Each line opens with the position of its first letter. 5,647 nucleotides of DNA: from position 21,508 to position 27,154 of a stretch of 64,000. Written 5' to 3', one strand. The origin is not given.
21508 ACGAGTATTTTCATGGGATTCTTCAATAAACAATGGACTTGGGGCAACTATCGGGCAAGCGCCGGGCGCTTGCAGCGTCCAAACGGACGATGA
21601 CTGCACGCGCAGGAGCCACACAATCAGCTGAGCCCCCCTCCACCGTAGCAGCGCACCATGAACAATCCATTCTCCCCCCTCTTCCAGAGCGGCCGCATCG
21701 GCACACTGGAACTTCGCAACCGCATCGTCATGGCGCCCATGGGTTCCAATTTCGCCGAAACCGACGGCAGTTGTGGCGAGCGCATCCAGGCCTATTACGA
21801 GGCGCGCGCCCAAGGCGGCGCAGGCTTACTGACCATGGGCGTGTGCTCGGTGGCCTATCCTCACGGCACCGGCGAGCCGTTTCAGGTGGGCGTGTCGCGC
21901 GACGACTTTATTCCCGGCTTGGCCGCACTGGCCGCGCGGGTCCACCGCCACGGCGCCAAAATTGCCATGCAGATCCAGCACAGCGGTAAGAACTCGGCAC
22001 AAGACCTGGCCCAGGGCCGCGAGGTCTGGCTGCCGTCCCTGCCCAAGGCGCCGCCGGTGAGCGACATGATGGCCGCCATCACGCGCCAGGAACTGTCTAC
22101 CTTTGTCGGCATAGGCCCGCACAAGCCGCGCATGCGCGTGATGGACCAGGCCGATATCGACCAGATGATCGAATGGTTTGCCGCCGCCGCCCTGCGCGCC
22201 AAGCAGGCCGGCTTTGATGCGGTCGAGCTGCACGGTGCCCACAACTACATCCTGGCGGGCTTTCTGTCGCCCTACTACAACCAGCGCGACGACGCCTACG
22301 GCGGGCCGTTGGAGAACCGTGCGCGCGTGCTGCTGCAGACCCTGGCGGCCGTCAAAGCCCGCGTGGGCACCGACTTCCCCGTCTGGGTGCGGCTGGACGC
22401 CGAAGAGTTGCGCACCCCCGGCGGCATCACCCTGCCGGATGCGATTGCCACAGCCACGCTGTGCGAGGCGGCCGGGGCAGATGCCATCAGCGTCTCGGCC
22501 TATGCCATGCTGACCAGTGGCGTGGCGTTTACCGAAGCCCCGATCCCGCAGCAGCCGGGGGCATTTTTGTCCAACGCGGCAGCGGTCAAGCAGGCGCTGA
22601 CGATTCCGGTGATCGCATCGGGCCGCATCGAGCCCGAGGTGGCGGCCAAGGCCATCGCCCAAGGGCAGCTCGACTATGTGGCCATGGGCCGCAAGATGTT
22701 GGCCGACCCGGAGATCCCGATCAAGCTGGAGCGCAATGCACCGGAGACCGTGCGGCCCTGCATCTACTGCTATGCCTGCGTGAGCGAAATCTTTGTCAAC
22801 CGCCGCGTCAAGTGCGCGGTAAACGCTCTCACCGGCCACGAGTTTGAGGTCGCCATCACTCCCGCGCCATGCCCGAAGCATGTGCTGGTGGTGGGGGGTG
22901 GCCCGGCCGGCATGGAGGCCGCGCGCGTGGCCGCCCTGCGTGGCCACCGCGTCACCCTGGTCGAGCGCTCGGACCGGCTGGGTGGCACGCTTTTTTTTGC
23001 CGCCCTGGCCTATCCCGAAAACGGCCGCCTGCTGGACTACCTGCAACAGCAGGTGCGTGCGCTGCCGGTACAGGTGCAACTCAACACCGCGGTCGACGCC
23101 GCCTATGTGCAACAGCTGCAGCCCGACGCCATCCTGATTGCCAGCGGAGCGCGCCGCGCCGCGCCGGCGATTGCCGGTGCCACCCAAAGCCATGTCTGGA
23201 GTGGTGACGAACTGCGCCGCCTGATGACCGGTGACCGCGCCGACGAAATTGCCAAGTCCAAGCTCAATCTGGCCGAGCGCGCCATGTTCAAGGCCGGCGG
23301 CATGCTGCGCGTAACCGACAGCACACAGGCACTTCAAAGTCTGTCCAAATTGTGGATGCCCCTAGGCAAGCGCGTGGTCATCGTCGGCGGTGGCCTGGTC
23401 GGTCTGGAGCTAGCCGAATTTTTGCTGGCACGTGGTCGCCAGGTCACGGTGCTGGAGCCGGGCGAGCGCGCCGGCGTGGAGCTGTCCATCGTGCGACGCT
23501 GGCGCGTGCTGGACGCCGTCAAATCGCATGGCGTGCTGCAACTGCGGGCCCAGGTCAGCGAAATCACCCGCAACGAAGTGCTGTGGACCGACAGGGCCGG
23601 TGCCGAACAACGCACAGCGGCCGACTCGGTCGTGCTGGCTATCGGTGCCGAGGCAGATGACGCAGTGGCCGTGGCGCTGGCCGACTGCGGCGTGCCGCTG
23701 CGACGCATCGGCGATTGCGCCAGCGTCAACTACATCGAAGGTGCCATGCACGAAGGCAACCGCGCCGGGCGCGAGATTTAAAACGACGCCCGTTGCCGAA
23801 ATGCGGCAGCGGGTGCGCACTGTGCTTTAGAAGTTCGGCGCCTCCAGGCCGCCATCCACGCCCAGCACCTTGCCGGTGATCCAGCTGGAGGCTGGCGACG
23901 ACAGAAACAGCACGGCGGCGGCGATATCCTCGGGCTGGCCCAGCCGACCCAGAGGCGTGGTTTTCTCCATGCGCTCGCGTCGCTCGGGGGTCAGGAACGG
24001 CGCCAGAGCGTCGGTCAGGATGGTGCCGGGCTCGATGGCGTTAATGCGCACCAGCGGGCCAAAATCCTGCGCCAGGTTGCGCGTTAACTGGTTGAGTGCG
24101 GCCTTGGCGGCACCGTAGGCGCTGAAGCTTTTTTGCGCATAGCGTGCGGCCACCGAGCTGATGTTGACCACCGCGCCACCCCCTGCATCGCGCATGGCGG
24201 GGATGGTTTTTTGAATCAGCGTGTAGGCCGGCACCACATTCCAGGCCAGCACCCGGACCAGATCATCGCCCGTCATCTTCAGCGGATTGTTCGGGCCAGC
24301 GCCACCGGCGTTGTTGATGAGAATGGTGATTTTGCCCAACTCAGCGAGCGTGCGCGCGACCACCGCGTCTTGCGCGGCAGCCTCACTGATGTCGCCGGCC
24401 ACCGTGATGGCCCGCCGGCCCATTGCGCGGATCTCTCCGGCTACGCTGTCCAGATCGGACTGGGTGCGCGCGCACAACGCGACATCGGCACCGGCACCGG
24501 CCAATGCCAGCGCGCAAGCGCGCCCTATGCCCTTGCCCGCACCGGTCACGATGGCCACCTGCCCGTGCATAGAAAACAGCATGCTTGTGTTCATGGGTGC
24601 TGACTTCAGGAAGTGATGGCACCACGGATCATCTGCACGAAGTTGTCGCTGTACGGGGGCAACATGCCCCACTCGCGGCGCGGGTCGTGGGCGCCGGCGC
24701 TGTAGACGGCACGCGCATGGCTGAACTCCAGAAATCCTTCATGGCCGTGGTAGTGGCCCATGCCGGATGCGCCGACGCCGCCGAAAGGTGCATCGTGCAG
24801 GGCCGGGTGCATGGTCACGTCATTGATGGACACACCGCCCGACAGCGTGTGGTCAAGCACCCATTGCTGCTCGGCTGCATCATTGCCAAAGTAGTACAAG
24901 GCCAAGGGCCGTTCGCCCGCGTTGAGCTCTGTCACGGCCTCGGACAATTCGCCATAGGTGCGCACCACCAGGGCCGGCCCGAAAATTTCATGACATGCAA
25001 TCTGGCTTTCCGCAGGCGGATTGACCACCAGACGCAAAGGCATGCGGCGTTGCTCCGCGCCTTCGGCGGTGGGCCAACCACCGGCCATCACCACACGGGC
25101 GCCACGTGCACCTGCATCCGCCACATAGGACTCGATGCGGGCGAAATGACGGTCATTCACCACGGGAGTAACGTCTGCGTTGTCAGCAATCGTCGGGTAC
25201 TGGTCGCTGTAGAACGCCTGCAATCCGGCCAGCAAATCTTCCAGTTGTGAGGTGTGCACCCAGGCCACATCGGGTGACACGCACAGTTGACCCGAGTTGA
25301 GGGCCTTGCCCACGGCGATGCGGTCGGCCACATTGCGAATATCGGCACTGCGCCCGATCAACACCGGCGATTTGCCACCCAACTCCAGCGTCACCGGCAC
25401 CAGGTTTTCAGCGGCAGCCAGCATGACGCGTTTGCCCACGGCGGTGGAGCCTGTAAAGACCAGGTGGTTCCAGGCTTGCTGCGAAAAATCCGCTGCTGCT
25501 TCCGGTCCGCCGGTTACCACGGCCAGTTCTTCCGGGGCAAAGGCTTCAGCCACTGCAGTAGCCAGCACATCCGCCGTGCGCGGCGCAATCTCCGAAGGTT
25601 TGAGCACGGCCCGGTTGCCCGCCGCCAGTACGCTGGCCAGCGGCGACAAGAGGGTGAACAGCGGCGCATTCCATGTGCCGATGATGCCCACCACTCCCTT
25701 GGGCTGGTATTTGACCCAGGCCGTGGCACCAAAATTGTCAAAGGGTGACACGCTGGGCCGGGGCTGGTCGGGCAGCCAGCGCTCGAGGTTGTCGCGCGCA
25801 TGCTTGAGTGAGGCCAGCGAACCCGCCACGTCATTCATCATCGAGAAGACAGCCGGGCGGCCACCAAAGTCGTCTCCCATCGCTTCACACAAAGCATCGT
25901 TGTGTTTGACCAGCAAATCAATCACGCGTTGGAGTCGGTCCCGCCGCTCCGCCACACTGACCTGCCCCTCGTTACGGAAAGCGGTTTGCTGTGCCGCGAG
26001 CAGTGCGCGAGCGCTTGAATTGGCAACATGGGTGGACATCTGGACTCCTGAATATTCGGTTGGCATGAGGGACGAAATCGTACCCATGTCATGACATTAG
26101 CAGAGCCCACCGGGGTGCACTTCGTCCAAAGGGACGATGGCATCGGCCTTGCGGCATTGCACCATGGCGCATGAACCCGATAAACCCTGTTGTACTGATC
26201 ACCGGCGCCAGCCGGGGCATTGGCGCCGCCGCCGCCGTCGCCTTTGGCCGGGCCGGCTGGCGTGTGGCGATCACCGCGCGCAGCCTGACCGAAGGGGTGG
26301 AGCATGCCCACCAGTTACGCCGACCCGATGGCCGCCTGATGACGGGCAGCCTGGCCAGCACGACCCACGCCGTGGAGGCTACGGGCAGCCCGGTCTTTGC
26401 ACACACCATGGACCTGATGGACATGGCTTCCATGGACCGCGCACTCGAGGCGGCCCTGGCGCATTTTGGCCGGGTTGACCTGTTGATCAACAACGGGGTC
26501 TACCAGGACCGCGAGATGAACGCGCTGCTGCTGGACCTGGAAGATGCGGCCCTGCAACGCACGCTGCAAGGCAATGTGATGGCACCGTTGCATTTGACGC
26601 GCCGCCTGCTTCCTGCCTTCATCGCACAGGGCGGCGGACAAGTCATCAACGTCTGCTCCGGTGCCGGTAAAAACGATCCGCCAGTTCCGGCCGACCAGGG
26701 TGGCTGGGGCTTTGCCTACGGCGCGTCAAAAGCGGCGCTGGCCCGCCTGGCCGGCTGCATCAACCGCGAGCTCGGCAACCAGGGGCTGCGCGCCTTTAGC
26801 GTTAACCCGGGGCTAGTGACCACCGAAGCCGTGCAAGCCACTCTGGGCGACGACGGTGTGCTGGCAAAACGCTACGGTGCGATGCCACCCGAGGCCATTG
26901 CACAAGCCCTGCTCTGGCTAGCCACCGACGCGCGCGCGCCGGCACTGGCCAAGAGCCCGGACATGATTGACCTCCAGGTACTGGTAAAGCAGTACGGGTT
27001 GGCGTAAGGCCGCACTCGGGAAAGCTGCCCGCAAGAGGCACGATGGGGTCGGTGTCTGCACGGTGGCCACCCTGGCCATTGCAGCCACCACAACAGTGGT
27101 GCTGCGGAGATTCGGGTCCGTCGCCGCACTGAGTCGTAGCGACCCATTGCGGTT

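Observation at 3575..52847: A 20-bp dyad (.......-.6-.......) recurs in ten promoter gaps of the steroid island: candidate regulon operator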

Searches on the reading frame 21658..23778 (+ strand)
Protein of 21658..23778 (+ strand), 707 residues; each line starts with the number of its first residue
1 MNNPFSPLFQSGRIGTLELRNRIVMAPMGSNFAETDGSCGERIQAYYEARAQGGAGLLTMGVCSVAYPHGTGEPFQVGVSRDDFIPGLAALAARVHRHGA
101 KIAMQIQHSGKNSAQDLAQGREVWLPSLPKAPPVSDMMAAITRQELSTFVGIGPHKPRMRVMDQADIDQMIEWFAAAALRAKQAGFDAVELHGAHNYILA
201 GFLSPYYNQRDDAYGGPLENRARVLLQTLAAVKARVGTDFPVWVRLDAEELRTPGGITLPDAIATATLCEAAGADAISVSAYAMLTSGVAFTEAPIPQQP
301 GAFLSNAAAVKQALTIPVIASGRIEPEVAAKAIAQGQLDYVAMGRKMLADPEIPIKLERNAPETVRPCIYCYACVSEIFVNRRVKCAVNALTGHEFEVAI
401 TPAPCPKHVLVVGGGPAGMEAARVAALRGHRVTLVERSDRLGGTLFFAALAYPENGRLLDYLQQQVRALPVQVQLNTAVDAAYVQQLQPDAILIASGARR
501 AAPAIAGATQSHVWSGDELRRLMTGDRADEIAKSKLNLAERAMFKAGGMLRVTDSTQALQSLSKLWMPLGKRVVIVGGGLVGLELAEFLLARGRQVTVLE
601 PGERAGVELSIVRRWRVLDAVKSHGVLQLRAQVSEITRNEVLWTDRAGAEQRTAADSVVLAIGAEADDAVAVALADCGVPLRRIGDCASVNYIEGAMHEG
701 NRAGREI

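Call 12: search_protein_families(library=pfam, proteins=[window:21658-23778:+], max_evalue=0.00001)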
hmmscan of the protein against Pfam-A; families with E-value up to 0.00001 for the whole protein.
window:21658-23778:+ (707 aa): 13 families
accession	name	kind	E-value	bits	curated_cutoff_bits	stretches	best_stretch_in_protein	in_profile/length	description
PF00724.26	Oxidored_FMN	-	7.2e-65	219.9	27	1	8-362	2-340/342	NADH:flavin oxidoreductase / NADH oxidase family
PF07992.20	Pyr_redox_2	-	1e-27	97.8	26.1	1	408-683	2-253/291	Pyridine nucleotide-disulphide oxidoreductase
PF00070.33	Pyr_redox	-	1.9e-16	60.8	22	2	572-605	1-34/82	Pyridine nucleotide-disulphide oxidoreductase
PF13450.12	NAD_binding_8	-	1.4e-14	54.6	21.9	1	411-461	1-47/68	NAD(P)-binding Rossmann-like domain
PF01266.30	DAO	-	2e-12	47.7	27.9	0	572-606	1-35/353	FAD dependent oxidoreductase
PF12831.13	FAD_oxidored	-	2.6e-10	40.6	27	1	409-453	2-46/416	FAD dependent oxidoreductase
PF03486.20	HI0933_like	-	5.4e-10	39.6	50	0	408-444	2-38/244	HI0933-like protein Rossmann domain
PF00890.30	FAD_binding_2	-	1.1e-09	38.4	20.4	1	408-448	1-41/414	FAD binding domain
PF01494.25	FAD_binding_3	-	2.7e-09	37.2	22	0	408-439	3-34/349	FAD binding domain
PF13738.12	Pyr_redox_3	-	9.6e-09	35.3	30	0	570-667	164-270/305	Pyridine nucleotide-disulphide oxidoreductase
PF13241.12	NAD_binding_7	-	1.9e-08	35.2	22.1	0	570-663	7-70/104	Putative NAD(P)-binding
PF01262.27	AlaDh_PNT_C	-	4e-07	30.1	23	0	406-438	28-60/214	Alanine dehydrogenase/PNT, C-terminal domain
PF01134.28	GIDA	-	5.6e-06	26.1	22.1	0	409-443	2-37/391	Glucose inhibited division protein A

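Call 22: find_related_loci(query=window:21658-23778:+, collection=genome_contigs, flank=10000)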
Query window:21658-23778:+ (707 aa) in genome_contigs; peptide patterns used: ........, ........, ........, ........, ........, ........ (x = any residue, [..] = any of these).
233 stretches matched a pattern; 127 encode a relative of the query (tblastn E <= 1e-3); the best 80 are kept; 80 distinct loci.
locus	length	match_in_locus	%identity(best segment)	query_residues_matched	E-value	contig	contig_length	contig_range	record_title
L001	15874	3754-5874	94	1-707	0e+0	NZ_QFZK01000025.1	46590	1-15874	Rhodoferax lacus strain IMCC26218 NODE_25_length_46590_cov_87.9446_ID_2466, whole genome shotgun sequence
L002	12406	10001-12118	81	1-707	0e+0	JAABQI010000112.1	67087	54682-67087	MAG: Rhodoferax sp. isolate S05.Bin014 Scaffold_1, whole genome shotgun sequence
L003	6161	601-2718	79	1-707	0e+0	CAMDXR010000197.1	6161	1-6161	MAG: Limnohabitans sp. Rim8 isolate LE-05nov19-40 genome assembly, contig: LE-05nov19-C28536, whole genome shotgun seque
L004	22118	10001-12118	81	1-707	0e+0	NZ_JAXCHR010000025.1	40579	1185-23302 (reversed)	Polaromonas sp. CG_9.5 Ga0418716_25, whole genome shotgun sequence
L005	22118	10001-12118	79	1-707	0e+0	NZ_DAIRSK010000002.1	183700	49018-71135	MAG: Limnohabitans sp. isolate CTOTU2207 NODE_21_length_183700_cov_8.333165, whole genome shotgun sequence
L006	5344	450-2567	78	1-707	0e+0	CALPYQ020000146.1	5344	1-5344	MAG: Singulisphaera sp. GP187 isolate HRS-HL9-bin-9 genome assembly, contig: HRSG-E8-C7351, whole genome shotgun sequenc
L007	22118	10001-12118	79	1-707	0e+0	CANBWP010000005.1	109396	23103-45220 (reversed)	MAG: Comamonadaceae bacterium isolate JR-DAM-100519-84 genome assembly, contig: JR-DAM-100519-C134, whole genome shotgun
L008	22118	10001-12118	78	1-707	0e+0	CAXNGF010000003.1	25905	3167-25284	MAG: Limnohabitans sp. isolate MsH-30apr19-321 genome assembly, contig: MsH-30apr19-C3234, whole genome shotgun sequence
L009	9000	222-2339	80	1-707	0e+0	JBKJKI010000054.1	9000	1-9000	MAG: Polaromonas sp. isolate ant_bin.235 k117_366704, whole genome shotgun sequence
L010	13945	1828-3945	81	1-707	0e+0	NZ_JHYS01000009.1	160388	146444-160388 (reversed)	Simplicispira psychrophila DSM 11588 Q390DRAFT_scaffold00009.9_C, whole genome shotgun sequence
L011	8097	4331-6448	78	1-707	0e+0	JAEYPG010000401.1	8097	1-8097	MAG: Proteobacteria bacterium isolate OH_CBB_185 k127_607776, whole genome shotgun sequence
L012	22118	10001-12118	75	1-707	0e+0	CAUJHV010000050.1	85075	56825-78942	MAG: Pseudomonadota bacterium isolate KLAP50 genome assembly, contig: KLAP50_295840, whole genome shotgun sequence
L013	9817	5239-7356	78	1-707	0e+0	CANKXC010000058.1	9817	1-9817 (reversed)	MAG: Comamonadaceae bacterium isolate ZE-15may19-277 genome assembly, contig: ZE-15May19-c13009, whole genome shotgun se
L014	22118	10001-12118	78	1-707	0e+0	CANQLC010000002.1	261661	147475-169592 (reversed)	MAG: uncultured Giesbergeria sp. isolate Lapin-021__bin79 genome assembly, contig: Lapin-021__NODE_14_length_261661_cov_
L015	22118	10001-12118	79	1-707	0e+0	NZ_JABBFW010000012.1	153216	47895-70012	Azohydromonas caseinilytica strain G-1-1-14 contig12, whole genome shotgun sequence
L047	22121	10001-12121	65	5-707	0e+0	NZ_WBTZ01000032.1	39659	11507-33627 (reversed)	MAG: Zoogloea sp. isolate SB3 contig_571, whole genome shotgun sequence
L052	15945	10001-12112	65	5-704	0e+0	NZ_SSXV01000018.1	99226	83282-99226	Thauera sp. 2A1 XMAS_Iso2_NODE_18_length_99226_cov_99.2808, whole genome shotgun sequence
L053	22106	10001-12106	63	5-703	0e+0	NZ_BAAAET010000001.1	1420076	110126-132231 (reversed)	Marinobacterium maritimum strain JCM 15134 sequence01, whole genome shotgun sequence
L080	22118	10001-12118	63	2-704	0e+0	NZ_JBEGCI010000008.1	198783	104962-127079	Halomonas pelophila strain CS7 contig8, whole genome shotgun sequence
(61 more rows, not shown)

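Call 28: search_protein_families(library=pfam, proteins=[L053:12184-13080:+, L053:9065-9946:-, L053:13235-13681:+, L053:1284-2213:-, L053:2328-3197:-, L052:12090-13004:-, L052:15231-15878:-, L047:12628-13296:+, L080:12219-13454:+, L052:13165-14196:+], max_evalue=0.001)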
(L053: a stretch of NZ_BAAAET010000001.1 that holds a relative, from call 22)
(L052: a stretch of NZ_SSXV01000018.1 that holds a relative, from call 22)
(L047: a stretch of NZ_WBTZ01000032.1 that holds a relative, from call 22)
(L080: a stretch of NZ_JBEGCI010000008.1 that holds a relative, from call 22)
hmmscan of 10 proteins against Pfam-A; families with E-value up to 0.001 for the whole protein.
L053:12184-13080:+ (299 aa): 0 families

L053:9065-9946:- (293 aa): 0 families

L053:13235-13681:+ (149 aa): 1 family
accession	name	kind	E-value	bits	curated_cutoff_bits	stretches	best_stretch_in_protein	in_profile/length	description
PF11008.14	DUF2846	-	1.5e-10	41.4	34.3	1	43-119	3-83/92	Protein of unknown function (DUF2846)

L053:1284-2213:- (309 aa): 0 families

L053:2328-3197:- (289 aa): 0 families

L052:12090-13004:- (304 aa): 0 families

L052:15231-15878:- (215 aa): 3 families
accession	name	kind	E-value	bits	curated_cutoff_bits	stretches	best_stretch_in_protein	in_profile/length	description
PF14938.12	SNAP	-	5.5e-06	26.5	25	1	126-206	76-157/282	Soluble NSF attachment protein, SNAP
PF13424.12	TPR_12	-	0.00033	21.2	30.1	0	130-183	9-64/77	Tetratricopeptide repeat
PF13428.12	TPR_14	-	0.00076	20.4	23.5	0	129-153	6-30/44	Tetratricopeptide repeat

L047:12628-13296:+ (223 aa): 1 family
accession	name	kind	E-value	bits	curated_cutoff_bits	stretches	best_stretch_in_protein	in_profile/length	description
PF01661.27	Macro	-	8.6e-46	155.2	22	1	72-183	1-117/118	Macro domain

L080:12219-13454:+ (412 aa): 0 families

L052:13165-14196:+ (344 aa): 0 families

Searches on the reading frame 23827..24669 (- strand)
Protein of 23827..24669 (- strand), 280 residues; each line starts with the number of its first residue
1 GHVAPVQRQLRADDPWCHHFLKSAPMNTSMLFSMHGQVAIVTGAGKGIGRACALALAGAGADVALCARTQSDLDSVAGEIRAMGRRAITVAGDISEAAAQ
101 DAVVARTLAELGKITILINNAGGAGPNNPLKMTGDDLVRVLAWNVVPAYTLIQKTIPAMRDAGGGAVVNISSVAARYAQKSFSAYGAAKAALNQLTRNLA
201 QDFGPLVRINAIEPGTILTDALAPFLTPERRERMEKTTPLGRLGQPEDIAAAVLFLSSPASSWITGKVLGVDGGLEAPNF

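Call 12: search_protein_families(library=pfam, proteins=[window:23827-24669:-], max_evalue=0.00001)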
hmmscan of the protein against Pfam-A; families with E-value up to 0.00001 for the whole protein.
window:23827-24669:- (280 aa): 3 families
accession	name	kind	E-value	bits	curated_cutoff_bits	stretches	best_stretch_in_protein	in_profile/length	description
PF13561.12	adh_short_C2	-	2.4e-57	194.7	27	1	43-275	1-235/236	Enoyl-(Acyl carrier protein) reductase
PF00106.31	adh_short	-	8.2e-51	172.7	26.6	1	37-224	1-189/195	short chain dehydrogenase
PF08659.16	KR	-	6.6e-12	46.1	22.6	1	39-201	3-165/180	KR domain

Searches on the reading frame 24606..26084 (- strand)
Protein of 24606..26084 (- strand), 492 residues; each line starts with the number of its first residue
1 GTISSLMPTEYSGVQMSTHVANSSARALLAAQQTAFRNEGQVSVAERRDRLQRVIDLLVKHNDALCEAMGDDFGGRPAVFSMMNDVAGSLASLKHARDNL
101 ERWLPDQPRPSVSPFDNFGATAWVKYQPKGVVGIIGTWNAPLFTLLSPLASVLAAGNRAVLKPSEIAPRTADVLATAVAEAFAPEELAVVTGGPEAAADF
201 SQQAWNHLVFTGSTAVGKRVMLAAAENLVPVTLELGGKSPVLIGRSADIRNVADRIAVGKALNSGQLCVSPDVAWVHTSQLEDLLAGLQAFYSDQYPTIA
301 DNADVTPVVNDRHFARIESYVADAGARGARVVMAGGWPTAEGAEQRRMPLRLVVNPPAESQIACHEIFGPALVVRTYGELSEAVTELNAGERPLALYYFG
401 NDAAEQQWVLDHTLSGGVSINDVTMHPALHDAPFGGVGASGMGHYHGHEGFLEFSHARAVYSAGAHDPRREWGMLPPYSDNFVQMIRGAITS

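Call 12: search_protein_families(library=pfam, proteins=[window:24606-26084:-], max_evalue=0.00001)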
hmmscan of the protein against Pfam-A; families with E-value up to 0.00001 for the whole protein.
window:24606-26084:- (492 aa): 2 families
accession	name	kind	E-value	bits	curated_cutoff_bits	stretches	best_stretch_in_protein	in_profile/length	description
PF00171.27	Aldedh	-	6.4e-84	282.6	23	1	22-460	28-461/461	Aldehyde dehydrogenase family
PF05893.19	LuxC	-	2.1e-06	27.3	21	1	120-279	81-243/401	Acyl-CoA reductase (LuxC)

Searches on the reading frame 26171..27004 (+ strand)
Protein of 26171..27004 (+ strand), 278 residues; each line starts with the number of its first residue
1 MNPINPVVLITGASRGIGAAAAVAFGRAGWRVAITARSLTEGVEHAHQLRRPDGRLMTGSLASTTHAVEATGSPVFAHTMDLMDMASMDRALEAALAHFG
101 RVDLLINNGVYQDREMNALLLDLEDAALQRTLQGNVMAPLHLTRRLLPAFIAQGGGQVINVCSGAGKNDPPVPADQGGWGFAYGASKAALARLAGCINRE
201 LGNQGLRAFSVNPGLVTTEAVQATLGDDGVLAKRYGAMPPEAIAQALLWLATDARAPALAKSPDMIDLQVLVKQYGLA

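Call 12: search_protein_families(library=pfam, proteins=[window:26171-27004:+], max_evalue=0.00001)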
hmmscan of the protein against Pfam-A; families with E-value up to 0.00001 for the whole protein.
window:26171-27004:+ (278 aa): 2 families
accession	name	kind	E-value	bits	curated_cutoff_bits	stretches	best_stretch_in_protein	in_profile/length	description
PF00106.31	adh_short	-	1.7e-38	132.5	26.6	2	62-223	38-189/195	short chain dehydrogenase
PF13561.12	adh_short_C2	-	3.9e-26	92.5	27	1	12-254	1-220/236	Enoyl-(Acyl carrier protein) reductase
